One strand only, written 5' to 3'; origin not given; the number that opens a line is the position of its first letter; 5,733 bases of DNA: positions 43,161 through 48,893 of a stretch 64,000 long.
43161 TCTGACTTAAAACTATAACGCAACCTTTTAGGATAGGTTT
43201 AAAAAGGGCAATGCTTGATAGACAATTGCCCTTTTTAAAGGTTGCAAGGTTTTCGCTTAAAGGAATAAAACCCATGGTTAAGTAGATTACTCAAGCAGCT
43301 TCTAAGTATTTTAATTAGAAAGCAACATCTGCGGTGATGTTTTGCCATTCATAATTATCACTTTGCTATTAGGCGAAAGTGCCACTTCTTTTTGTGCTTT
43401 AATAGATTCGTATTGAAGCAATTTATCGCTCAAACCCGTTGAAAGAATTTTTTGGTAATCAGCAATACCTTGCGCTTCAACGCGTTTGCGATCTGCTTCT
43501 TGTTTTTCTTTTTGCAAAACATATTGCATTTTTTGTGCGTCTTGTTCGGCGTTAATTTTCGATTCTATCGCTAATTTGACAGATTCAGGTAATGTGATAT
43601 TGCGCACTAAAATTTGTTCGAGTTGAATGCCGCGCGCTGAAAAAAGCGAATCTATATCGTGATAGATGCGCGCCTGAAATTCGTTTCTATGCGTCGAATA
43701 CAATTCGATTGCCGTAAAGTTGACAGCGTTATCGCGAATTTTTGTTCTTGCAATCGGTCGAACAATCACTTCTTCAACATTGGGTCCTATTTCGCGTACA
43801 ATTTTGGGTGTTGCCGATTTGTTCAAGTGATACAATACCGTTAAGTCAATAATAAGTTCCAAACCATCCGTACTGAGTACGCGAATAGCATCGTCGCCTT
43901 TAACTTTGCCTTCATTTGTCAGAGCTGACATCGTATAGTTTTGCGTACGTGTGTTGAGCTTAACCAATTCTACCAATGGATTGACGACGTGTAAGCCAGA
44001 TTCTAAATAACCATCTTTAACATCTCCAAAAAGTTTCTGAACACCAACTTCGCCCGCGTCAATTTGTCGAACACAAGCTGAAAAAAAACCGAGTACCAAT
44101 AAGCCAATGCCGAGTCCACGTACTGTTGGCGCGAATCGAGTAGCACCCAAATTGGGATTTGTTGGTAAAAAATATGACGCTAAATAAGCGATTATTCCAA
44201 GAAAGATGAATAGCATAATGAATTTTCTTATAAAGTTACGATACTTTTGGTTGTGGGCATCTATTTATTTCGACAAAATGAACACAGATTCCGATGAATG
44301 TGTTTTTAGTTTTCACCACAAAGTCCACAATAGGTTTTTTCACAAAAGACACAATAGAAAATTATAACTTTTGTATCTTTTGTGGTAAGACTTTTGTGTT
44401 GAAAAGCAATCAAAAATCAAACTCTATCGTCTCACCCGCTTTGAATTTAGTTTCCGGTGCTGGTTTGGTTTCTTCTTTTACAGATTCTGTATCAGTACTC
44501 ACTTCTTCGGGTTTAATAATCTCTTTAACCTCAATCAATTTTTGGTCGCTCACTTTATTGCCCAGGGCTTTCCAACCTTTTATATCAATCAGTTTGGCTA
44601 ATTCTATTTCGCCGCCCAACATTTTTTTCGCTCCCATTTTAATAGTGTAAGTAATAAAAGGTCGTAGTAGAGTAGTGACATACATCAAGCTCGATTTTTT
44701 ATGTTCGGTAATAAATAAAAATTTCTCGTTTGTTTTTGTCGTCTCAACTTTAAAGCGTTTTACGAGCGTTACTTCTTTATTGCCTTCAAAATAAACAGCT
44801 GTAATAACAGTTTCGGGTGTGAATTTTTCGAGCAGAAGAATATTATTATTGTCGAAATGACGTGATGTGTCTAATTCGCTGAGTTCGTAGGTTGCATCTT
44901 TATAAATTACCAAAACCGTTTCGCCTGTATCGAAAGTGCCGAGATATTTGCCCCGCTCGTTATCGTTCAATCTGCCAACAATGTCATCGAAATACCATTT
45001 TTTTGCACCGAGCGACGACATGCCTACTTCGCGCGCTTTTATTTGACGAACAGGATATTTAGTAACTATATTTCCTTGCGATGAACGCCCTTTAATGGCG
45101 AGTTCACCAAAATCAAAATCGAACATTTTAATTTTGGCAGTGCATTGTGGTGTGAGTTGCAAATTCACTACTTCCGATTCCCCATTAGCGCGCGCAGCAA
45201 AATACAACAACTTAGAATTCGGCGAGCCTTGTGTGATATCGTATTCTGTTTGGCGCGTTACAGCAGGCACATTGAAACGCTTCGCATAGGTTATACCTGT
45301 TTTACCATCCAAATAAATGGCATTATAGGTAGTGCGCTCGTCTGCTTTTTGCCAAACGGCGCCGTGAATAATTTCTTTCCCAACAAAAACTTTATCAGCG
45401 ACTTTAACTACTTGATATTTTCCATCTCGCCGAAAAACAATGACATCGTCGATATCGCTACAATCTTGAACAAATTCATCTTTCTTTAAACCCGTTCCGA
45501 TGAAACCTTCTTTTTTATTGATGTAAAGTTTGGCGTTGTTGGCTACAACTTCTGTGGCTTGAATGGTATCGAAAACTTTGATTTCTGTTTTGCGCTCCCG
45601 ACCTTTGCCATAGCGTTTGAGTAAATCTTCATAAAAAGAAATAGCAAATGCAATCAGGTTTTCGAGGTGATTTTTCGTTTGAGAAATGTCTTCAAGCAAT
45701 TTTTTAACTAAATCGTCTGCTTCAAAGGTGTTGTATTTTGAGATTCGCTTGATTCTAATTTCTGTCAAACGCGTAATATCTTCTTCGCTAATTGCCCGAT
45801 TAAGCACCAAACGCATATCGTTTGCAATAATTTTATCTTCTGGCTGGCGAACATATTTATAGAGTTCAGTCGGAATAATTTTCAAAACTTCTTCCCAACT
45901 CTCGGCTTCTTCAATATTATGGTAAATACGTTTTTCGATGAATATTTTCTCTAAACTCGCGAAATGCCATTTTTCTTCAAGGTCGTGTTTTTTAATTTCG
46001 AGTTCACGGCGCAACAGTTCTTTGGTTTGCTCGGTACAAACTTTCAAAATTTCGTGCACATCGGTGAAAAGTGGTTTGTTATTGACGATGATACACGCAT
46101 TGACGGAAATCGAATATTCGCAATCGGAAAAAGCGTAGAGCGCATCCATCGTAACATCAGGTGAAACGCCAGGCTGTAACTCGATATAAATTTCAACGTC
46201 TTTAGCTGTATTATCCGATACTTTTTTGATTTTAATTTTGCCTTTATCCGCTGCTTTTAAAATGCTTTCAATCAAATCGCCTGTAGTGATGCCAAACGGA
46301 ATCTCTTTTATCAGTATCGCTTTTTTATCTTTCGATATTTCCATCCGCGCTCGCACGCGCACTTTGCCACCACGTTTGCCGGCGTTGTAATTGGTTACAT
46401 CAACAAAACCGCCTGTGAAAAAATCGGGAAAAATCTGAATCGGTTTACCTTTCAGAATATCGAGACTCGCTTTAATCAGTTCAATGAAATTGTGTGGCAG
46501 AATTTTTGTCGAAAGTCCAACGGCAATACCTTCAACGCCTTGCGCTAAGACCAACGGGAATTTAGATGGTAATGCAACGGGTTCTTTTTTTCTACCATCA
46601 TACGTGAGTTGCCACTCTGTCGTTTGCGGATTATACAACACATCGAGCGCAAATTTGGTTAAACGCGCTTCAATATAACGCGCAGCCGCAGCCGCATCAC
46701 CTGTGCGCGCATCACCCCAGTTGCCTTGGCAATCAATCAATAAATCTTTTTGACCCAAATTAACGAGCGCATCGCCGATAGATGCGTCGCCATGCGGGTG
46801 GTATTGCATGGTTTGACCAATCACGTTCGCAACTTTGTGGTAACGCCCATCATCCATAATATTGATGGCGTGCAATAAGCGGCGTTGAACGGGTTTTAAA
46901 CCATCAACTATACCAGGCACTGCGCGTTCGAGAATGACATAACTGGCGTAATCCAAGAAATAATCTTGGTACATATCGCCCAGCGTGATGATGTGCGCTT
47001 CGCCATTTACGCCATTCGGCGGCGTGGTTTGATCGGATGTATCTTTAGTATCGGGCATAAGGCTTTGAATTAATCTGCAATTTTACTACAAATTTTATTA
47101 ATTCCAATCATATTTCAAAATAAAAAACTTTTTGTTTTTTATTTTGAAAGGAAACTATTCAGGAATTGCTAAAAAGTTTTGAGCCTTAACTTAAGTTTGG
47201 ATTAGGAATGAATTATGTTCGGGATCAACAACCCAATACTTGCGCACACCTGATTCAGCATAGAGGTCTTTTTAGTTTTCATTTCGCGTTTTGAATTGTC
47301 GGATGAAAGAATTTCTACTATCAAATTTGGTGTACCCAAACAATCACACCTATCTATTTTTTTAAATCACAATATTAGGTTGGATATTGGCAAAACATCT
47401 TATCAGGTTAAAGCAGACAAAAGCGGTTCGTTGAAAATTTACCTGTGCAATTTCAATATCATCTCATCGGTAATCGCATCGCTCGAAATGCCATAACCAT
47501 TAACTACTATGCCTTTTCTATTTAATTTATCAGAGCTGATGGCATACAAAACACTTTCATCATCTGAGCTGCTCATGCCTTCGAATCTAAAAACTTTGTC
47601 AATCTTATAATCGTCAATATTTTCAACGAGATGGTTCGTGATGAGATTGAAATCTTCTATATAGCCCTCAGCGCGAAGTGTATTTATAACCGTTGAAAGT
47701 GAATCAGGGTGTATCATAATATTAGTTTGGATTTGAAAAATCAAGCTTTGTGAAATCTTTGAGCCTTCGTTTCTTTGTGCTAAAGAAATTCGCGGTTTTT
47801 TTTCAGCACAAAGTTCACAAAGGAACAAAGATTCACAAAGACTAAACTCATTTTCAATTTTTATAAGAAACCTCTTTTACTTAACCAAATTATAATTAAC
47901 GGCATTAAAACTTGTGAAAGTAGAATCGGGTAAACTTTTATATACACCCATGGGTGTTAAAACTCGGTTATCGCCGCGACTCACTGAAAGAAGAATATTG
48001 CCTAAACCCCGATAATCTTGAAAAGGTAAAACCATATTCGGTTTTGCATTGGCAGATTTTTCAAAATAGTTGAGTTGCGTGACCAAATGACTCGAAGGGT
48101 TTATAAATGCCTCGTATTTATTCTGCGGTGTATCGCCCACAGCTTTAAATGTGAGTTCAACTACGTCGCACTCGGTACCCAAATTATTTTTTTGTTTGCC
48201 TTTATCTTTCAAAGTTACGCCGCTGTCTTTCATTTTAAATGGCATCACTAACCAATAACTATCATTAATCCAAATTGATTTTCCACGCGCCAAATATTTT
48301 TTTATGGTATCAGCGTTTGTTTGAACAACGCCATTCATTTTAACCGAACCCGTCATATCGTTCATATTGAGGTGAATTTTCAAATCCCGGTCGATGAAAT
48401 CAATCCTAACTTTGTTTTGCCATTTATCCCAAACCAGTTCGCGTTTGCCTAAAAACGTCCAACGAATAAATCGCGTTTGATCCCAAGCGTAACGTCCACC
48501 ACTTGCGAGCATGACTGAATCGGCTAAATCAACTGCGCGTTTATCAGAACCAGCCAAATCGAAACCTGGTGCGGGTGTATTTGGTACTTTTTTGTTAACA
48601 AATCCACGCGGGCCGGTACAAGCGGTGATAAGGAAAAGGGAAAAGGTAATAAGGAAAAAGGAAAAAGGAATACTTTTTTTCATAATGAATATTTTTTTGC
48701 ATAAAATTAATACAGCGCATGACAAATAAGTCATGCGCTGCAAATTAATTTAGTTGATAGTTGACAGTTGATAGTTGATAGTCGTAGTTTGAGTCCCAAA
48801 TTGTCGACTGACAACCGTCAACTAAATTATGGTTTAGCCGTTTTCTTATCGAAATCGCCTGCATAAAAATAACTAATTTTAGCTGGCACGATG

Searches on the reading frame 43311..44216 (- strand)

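Call 63: search_protein_families(library=pfam, proteins=[window:43311-44216:-], max_evalue=0.00001)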
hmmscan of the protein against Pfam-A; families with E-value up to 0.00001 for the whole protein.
window:43311-44216:- (301 aa): 1 family
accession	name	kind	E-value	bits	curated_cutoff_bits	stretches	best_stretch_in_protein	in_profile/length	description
PF01145.31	Band_7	-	3.3e-31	109.1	23.6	1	51-238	2-176/176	SPFH domain / Band 7 family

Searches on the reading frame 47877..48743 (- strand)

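Call 48: search_protein_families(library=pfam, proteins=[window:47877-48743:-], max_evalue=0.1)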
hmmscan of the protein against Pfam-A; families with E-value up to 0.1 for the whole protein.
window:47877-48743:- (288 aa): 2 families
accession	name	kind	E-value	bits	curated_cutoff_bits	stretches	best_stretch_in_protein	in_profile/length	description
PF20113.4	DUF6503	-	0.0023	17.9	22.9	1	129-229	95-199/255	Family of unknown function (DUF6503)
PF17965.7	MucBP_2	-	0.036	15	23.4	1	111-156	2-46/74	Mucin binding domain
